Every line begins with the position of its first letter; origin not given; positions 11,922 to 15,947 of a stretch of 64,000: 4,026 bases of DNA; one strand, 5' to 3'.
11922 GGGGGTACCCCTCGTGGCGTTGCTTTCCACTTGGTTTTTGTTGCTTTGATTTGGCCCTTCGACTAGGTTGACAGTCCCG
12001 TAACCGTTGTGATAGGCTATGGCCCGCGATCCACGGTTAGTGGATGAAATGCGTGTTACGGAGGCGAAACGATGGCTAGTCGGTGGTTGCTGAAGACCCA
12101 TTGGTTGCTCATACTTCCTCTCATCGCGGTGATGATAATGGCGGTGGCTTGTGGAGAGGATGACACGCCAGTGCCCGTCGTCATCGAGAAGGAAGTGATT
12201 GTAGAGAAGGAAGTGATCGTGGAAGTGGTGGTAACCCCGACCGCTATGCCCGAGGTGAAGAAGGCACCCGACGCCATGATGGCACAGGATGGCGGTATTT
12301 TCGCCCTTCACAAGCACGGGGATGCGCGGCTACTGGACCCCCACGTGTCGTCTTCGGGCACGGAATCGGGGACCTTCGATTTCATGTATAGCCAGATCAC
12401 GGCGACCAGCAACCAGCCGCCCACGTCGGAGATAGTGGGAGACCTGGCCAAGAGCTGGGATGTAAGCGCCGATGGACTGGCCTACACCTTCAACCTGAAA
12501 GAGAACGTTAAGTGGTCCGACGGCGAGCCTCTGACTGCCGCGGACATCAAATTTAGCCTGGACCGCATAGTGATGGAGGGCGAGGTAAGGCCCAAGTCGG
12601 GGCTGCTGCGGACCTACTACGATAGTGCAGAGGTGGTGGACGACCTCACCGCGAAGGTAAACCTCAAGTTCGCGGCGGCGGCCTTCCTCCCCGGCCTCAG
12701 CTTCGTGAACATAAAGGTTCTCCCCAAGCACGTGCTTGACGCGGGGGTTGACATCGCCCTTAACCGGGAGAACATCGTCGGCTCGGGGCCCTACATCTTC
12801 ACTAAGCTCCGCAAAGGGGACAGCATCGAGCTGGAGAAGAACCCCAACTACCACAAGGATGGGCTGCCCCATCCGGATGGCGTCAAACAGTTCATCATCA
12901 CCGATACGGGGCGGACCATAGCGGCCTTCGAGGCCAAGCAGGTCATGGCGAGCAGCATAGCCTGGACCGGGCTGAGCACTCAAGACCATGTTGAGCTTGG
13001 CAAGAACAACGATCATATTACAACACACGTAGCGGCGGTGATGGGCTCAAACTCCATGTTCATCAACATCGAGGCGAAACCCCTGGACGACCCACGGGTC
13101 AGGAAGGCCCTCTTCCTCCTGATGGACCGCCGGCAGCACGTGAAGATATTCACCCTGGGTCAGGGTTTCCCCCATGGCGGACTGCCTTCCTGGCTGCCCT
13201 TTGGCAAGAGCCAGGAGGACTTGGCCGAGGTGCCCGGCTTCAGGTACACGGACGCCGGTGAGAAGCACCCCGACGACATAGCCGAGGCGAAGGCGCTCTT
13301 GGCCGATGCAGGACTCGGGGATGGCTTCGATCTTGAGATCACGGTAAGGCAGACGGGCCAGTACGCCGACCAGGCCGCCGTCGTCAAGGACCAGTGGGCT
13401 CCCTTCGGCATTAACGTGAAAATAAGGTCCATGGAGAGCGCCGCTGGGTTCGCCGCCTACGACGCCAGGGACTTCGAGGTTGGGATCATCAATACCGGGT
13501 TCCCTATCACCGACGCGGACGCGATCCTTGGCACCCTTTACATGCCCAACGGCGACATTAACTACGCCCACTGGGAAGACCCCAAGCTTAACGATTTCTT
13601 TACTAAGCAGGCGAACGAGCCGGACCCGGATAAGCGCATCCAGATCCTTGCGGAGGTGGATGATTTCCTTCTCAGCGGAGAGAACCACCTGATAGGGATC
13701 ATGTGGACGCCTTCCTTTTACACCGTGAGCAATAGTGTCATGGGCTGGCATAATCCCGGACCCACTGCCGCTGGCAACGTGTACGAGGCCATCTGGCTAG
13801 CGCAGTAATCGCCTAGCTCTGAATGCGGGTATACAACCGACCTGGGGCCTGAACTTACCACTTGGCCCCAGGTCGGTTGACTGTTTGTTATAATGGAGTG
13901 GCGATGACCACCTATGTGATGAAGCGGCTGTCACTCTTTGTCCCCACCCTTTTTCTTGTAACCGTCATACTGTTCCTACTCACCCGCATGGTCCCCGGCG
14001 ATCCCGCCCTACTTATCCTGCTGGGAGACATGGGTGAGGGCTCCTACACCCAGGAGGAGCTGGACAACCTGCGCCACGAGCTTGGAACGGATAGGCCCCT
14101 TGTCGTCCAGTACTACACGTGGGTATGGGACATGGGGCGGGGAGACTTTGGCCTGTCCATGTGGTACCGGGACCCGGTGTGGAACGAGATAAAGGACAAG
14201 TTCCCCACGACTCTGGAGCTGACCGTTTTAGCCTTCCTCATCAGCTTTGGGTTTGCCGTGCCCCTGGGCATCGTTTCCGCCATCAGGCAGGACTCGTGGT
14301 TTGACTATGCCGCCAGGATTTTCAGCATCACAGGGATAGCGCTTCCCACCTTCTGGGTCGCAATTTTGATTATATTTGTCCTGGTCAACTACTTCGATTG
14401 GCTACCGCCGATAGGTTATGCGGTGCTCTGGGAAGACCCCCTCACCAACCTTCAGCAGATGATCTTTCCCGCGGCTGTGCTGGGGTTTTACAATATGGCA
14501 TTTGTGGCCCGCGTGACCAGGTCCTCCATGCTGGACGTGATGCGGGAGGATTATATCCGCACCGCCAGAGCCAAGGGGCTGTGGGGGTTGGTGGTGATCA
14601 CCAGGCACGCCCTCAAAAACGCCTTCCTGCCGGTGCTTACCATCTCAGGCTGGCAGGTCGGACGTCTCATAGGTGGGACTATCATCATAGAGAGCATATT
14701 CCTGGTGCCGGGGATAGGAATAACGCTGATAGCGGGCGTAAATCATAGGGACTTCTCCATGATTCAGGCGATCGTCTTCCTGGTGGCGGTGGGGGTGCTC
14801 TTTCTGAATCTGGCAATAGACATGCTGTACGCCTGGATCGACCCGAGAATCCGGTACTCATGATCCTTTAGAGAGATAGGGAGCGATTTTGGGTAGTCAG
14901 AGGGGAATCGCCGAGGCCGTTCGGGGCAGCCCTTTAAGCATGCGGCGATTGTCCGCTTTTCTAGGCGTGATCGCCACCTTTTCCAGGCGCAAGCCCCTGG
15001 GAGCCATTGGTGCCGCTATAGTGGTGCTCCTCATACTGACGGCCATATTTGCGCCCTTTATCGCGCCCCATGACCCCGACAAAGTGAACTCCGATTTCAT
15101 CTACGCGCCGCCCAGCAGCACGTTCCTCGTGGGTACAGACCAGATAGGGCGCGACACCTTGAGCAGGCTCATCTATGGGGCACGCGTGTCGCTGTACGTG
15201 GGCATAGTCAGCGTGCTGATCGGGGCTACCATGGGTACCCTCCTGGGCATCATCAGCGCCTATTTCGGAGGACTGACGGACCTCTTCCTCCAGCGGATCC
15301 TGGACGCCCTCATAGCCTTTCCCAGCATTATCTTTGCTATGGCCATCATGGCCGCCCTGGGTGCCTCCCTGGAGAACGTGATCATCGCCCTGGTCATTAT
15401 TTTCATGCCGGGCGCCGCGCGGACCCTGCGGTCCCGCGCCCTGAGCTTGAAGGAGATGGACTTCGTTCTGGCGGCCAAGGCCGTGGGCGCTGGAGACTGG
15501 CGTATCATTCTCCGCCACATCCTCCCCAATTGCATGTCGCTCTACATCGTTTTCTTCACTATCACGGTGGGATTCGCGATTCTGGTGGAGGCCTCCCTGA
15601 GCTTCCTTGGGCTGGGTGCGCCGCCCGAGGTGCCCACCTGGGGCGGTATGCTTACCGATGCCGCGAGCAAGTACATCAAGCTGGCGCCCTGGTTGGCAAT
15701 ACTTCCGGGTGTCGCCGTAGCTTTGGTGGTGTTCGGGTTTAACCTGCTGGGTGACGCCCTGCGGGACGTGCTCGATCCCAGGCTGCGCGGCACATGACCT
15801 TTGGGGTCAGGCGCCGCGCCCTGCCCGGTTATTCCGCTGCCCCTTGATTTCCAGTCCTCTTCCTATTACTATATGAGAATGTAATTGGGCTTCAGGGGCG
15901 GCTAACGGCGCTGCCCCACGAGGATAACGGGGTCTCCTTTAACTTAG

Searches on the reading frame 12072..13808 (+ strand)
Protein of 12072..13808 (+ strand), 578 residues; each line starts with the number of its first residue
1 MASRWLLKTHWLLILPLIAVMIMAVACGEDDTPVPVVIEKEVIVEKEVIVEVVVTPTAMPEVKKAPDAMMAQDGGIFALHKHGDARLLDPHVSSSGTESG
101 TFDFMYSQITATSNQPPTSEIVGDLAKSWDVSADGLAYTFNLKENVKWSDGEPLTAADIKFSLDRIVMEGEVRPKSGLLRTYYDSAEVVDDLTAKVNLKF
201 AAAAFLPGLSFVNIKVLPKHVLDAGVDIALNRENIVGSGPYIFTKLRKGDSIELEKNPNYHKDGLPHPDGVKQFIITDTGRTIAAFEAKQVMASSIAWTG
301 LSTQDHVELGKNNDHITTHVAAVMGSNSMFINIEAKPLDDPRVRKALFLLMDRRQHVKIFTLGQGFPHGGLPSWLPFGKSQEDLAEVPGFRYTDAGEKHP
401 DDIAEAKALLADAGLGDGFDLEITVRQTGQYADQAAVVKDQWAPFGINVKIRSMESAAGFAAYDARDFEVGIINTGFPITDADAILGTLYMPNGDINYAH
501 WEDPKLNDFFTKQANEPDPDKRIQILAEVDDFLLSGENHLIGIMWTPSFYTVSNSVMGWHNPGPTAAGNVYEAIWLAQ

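Call 31: search_protein_families(library=pfam, proteins=[window:12072-13808:+], max_evalue=0.00001)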
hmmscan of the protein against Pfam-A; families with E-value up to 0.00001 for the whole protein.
window:12072-13808:+ (578 aa): 1 family
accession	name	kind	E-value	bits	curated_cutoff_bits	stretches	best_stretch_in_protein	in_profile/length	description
PF00496.27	SBP_bac_5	-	8.8e-72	242.7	32.4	1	120-494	1-365/368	Bacterial extracellular solute-binding proteins, family 5 Middle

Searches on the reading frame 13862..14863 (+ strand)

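Call 31: search_protein_families(library=pfam, proteins=[window:13862-14863:+], max_evalue=0.00001)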
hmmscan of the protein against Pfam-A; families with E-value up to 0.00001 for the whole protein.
window:13862-14863:+ (333 aa): 2 families
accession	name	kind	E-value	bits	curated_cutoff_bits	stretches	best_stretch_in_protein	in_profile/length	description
PF00528.27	BPD_transp_1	-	4.7e-38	131.2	26.4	1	132-331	1-183/184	Binding-protein-dependent transport system inner membrane component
PF19300.4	BPD_transp_1_N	-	1.4e-12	48.3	23.8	1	15-121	1-114/114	Binding-prot-dependent transport system membrane comp, N-term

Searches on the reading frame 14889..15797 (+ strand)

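Call 31: search_protein_families(library=pfam, proteins=[window:14889-15797:+], max_evalue=0.00001)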
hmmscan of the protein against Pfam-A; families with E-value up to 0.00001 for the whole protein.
window:14889-15797:+ (302 aa): 2 families
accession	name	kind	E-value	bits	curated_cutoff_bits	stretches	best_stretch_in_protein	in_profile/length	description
PF00528.27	BPD_transp_1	-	1.3e-30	107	26.4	1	116-300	1-183/184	Binding-protein-dependent transport system inner membrane component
PF12911.12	OppC_N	-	8.9e-11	41.9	23.9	1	33-75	11-53/53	N-terminal TM domain of oligopeptide transport permease C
